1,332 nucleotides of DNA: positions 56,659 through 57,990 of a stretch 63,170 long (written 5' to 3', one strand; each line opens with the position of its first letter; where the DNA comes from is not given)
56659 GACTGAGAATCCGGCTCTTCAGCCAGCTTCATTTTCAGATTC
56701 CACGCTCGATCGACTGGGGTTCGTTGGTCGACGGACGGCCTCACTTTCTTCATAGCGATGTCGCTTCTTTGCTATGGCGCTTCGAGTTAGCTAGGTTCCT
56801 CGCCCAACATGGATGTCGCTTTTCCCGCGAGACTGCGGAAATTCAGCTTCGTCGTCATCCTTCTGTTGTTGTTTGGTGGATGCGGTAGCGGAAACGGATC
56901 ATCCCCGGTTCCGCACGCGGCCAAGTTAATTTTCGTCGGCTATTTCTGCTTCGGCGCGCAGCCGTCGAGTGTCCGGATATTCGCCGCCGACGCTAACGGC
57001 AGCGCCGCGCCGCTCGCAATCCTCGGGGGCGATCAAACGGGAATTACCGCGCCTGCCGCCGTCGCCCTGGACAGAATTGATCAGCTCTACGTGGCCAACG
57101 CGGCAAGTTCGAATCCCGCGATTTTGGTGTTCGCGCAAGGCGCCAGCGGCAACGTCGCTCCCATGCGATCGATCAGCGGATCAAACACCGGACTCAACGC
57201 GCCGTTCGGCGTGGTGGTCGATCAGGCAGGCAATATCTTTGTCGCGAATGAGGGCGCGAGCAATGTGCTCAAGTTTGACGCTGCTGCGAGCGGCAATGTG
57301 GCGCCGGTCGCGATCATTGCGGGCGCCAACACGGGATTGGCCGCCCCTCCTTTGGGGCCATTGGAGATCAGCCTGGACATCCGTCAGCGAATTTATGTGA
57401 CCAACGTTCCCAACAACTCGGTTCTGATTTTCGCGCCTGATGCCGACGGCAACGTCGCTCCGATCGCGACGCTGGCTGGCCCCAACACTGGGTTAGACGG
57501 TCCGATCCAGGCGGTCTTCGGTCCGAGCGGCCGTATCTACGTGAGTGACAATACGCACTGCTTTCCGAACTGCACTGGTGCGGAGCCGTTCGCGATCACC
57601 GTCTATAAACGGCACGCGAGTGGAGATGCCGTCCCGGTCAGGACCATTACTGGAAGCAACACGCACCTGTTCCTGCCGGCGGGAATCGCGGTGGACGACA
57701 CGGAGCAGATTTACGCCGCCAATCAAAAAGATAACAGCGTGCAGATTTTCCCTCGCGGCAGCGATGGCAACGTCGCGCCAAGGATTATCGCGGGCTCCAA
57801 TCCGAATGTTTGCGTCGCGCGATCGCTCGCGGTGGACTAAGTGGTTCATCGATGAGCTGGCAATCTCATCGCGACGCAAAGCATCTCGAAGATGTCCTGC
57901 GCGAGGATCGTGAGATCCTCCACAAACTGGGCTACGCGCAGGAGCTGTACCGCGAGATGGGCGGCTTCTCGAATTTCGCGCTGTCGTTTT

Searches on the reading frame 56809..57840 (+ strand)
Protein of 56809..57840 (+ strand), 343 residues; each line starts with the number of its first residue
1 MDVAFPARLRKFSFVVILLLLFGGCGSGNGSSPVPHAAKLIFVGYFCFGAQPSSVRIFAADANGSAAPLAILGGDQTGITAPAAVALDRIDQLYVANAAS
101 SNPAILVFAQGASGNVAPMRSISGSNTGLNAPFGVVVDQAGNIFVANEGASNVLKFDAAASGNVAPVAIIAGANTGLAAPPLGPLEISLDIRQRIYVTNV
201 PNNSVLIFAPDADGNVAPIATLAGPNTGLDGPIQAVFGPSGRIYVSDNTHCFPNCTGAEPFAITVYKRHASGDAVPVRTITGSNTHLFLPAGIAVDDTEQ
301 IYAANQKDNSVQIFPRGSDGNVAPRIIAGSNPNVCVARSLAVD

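Call 8: search_protein_families(library=ncbifam, max_evalue=0.1, proteins=[window:56809-57840:+])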
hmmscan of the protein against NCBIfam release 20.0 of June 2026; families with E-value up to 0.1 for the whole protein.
window:56809-57840:+ (343 aa): 4 families
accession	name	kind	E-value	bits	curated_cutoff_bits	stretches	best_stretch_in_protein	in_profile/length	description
NF033206.1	ScyE_fam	subfamily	5.3e-11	42.6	80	3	76-150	249-322/333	ScyD/ScyE family protein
NF035926.1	scyF_NHL_VPEP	equivalog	6.8e-10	38.6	350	1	183-316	153-275/376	scytonemin biosynthesis PEP-CTERM protein ScyF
TIGR02276.1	beta_rpt_yvtn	repeat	0.00071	19.5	27.85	1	194-226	5-37/42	beta-propeller repeat protein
NF052280.1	7_blade_YncE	equivalog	0.024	13.4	400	0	131-207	76-153/338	7-bladed beta-propeller protein YncE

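Call 9: search_protein_families(library=pfam, max_evalue=0.1, proteins=[window:56809-57840:+])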
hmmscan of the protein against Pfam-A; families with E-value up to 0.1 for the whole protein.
window:56809-57840:+ (343 aa): 6 families
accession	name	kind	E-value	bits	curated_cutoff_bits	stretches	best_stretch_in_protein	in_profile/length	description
PF01436.27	NHL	-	3.2e-14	52.6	20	1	290-314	4-28/28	NHL repeat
PF23892.1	Ig_CycH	-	0.00016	21.9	27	0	53-110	19-74/108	Cytochrome c-type biogenesis protein H Ig-like domain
PF08450.18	SGL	-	0.0002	21.5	26.3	1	92-159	147-213/246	SMP-30/Gluconolactonase/LRE-like region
PF10282.15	Lactonase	-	0.0011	18.7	21.7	1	55-317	61-321/344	Lactonase, 7-bladed beta-propeller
PF00058.23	Ldl_recept_b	-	0.0029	18.5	21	0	56-88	13-41/42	Low-density lipoprotein receptor repeat class B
PF06739.17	SBBP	-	0.047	14.1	20.5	0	132-146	15-29/38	Beta-propeller repeat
